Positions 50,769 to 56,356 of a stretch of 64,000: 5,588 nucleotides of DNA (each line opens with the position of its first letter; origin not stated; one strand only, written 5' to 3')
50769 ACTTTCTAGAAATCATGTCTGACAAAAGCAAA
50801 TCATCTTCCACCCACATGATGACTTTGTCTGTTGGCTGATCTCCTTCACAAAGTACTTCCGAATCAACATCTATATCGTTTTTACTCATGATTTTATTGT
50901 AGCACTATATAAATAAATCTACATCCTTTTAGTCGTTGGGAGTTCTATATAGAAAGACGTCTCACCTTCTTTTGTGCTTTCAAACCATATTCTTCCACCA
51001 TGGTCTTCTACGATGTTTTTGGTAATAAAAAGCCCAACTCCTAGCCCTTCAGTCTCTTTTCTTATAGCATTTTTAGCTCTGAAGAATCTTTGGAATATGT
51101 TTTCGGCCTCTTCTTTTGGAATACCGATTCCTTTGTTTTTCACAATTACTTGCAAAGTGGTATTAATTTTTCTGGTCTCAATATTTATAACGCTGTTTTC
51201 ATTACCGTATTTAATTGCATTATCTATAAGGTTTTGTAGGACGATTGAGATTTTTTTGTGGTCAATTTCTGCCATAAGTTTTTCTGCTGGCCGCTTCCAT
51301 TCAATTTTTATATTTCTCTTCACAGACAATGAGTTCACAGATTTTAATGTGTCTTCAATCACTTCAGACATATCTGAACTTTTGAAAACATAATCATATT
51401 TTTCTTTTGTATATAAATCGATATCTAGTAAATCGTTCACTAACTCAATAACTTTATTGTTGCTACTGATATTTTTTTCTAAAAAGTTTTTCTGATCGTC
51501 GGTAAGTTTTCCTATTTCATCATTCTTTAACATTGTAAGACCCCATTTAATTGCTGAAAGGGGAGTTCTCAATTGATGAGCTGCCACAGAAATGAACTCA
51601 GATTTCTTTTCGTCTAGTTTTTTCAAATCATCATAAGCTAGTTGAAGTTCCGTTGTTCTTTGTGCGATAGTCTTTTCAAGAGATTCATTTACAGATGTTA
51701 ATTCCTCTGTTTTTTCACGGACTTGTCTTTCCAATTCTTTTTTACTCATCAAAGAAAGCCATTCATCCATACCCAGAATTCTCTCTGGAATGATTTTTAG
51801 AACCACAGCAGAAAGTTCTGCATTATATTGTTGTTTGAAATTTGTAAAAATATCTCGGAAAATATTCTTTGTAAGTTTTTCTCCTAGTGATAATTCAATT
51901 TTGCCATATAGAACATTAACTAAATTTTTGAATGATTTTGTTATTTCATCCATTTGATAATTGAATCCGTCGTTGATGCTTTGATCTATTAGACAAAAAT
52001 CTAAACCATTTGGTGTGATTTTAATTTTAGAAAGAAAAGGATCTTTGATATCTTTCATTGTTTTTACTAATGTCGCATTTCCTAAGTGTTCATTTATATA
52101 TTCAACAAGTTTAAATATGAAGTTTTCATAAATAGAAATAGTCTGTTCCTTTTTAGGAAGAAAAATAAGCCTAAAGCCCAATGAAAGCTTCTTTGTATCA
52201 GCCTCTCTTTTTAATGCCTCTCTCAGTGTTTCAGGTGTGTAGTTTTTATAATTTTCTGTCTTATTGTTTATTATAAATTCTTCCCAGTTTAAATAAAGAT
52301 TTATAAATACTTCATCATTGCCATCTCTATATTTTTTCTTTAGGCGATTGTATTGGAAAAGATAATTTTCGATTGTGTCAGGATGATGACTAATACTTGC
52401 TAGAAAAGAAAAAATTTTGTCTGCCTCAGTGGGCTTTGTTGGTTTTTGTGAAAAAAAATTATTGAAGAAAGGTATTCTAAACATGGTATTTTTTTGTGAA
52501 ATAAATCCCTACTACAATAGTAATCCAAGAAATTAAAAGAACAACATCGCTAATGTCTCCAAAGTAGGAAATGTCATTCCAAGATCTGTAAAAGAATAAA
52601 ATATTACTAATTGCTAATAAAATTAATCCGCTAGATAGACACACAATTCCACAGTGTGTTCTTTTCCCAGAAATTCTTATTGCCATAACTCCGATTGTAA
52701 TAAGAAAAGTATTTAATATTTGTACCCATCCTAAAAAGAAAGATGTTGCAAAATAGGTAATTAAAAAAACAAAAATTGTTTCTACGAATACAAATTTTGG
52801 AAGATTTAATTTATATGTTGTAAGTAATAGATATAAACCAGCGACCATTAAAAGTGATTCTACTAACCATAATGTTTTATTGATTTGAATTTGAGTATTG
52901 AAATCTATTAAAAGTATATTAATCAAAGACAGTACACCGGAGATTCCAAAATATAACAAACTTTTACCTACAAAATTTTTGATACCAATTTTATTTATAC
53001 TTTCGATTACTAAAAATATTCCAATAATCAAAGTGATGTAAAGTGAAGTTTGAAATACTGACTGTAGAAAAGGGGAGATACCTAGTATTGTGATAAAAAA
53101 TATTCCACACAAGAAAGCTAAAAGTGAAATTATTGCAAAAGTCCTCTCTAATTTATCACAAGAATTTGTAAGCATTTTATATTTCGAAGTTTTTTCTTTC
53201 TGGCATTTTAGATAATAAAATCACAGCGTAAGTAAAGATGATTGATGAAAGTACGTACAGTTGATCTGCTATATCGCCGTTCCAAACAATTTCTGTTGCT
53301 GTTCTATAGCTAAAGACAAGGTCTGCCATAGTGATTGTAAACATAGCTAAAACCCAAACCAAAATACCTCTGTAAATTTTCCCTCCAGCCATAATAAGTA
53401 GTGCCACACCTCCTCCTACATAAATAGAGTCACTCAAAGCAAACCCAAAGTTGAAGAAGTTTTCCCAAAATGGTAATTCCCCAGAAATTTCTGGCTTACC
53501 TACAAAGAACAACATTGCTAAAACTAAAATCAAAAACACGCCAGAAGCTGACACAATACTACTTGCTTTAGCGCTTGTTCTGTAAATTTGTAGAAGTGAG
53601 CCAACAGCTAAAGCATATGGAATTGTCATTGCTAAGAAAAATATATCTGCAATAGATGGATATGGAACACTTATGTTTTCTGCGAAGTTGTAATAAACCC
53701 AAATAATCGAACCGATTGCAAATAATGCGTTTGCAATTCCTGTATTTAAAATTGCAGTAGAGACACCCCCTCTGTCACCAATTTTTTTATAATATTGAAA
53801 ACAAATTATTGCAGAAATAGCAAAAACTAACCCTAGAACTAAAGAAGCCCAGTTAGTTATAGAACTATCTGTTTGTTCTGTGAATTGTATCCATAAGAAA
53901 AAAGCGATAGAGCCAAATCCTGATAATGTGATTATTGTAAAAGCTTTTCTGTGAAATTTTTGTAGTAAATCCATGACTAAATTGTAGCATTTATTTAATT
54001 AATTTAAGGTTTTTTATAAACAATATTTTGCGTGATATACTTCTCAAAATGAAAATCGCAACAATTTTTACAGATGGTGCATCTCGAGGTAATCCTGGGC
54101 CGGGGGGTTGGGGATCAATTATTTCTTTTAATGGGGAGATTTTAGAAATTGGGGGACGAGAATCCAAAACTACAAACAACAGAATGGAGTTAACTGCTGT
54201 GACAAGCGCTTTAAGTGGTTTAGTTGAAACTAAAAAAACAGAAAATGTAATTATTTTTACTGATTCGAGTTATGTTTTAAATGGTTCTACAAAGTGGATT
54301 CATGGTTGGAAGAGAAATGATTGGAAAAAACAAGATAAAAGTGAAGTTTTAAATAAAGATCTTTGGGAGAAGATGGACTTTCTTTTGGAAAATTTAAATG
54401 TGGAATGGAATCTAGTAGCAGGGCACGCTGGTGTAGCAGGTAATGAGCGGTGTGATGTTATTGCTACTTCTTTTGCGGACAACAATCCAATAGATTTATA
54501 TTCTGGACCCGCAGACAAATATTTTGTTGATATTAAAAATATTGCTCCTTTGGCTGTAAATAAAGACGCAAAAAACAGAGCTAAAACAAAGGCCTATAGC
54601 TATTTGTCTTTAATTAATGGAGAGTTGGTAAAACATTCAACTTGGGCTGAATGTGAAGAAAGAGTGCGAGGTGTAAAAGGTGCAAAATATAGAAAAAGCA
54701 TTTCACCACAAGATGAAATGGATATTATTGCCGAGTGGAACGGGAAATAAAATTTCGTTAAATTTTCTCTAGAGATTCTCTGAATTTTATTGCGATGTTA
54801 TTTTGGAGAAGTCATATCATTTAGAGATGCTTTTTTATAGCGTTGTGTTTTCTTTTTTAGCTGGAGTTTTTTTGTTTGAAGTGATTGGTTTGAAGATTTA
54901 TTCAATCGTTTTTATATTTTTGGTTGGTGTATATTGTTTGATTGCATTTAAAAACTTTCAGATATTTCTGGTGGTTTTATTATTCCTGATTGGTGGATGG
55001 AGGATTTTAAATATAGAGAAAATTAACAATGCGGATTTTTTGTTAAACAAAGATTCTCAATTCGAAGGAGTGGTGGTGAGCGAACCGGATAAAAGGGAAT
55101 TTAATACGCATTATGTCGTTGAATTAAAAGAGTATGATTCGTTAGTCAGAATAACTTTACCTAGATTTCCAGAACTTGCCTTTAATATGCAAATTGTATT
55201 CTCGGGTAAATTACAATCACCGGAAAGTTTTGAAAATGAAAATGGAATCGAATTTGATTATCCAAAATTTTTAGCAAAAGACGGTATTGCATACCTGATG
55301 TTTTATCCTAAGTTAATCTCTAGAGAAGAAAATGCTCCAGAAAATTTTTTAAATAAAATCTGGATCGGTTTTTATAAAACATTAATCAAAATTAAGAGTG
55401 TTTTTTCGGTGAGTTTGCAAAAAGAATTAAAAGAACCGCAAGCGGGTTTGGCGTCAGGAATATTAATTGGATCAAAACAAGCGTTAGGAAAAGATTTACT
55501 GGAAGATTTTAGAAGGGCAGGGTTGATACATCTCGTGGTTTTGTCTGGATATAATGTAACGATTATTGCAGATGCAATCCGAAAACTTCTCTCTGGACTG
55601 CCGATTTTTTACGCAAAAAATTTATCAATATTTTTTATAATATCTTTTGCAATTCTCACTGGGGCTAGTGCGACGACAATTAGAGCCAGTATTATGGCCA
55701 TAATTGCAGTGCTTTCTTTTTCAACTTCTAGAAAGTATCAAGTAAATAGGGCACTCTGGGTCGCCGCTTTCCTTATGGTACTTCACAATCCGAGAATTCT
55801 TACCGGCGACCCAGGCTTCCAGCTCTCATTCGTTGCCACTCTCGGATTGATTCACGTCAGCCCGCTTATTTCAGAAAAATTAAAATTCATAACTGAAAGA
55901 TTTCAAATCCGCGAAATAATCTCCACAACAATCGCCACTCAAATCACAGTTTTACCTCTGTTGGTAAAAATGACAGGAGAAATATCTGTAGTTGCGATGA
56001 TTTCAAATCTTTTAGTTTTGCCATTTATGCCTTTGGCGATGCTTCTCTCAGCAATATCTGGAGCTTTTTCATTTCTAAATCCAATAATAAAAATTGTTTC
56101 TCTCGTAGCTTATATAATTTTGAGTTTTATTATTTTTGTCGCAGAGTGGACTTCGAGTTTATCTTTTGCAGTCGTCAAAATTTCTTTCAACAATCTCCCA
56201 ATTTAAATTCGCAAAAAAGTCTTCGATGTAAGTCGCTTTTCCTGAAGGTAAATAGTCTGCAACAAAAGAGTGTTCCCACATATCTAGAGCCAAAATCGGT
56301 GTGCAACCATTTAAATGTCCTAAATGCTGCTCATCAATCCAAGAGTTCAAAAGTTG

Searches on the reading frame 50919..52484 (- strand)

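Call 83: search_protein_families(library=pfam, proteins=[window:50919-52484:-], max_evalue=0.00001)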
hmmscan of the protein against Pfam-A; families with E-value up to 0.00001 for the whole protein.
window:50919-52484:- (521 aa): 2 families
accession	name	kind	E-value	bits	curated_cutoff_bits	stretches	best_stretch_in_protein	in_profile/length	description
PF02518.31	HATPase_c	-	2e-25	89.8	26.4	1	408-518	2-110/111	Histidine kinase-, DNA gyrase B-, and HSP90-like ATPase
PF00512.31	HisKA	-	1.2e-13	51.3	26.9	1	294-355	2-60/66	His Kinase A (phospho-acceptor) domain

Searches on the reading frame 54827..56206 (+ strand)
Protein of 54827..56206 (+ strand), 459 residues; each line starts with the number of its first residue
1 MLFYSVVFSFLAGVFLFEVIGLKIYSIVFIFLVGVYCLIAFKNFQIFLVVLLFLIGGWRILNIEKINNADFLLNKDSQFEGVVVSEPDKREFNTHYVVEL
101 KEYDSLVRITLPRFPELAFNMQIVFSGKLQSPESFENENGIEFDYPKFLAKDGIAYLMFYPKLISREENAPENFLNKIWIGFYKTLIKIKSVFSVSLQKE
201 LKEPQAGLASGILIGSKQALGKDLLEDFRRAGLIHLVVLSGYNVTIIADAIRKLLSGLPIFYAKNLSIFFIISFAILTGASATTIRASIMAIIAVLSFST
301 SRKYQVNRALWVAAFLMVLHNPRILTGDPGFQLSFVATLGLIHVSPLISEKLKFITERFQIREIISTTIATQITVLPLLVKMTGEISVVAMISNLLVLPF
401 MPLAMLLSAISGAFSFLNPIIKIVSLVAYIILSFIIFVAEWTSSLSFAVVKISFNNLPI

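Call 83: search_protein_families(library=pfam, proteins=[window:54827-56206:+], max_evalue=0.00001)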
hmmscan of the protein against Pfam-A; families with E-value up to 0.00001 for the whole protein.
window:54827-56206:+ (459 aa): 2 families
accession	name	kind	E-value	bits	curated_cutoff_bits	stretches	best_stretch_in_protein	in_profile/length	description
PF03772.21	Competence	-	1e-40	140.3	23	1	213-453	2-246/270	Competence protein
PF13567.11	DUF4131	-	1.9e-13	50.8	31.6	1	26-160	11-159/165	Domain of unknown function (DUF4131)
